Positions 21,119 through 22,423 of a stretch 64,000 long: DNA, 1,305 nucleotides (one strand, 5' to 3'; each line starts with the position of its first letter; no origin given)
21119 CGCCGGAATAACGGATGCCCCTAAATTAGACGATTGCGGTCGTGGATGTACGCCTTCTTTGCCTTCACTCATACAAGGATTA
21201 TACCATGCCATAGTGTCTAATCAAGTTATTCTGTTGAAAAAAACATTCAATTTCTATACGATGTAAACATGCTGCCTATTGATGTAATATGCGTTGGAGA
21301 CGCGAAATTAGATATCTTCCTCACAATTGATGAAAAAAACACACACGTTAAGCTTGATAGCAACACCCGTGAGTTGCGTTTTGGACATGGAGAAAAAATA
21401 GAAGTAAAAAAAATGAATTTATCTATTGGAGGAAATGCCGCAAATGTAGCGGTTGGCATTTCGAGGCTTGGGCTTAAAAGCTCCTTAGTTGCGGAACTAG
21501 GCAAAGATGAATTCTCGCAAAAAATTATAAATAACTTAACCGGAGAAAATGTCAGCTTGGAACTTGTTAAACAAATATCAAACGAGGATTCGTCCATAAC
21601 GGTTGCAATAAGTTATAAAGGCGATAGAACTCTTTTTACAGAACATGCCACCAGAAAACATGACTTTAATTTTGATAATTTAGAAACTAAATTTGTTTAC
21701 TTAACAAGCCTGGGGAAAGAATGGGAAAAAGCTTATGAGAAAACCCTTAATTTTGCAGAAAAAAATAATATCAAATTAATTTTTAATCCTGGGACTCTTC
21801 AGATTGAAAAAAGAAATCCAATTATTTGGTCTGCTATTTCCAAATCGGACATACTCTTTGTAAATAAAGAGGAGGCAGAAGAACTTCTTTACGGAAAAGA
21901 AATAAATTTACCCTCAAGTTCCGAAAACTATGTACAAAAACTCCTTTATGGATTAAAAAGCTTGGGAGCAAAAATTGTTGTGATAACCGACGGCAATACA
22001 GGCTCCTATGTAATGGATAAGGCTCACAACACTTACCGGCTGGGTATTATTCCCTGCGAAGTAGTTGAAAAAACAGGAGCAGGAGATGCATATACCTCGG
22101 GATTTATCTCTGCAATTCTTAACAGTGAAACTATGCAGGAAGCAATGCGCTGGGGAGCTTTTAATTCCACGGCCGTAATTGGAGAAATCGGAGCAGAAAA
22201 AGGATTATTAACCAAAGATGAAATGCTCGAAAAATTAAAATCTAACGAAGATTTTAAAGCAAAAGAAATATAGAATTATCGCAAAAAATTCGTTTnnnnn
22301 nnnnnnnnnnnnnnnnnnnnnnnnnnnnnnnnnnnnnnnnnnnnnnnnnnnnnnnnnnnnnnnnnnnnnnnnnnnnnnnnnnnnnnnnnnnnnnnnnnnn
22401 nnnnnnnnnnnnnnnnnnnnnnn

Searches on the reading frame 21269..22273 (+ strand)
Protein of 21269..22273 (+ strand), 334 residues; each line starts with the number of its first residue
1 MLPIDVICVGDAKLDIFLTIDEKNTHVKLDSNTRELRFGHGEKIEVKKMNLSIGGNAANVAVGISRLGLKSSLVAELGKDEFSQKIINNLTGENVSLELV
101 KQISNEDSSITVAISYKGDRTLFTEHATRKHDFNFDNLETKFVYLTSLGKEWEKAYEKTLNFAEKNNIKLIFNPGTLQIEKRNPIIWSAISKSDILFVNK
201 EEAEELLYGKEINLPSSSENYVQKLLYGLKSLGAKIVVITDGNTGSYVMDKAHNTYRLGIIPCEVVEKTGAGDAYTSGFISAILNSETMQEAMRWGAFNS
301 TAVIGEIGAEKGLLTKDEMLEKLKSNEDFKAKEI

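Call 26: search_protein_families(library=pfam, proteins=[window:21269-22273:+], max_evalue=0.001)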
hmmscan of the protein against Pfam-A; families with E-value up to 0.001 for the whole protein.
window:21269-22273:+ (334 aa): 1 family
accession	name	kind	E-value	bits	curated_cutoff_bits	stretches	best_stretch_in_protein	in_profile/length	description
PF00294.29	PfkB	-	3.1e-42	145.4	25.8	1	20-311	7-297/302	pfkB family carbohydrate kinase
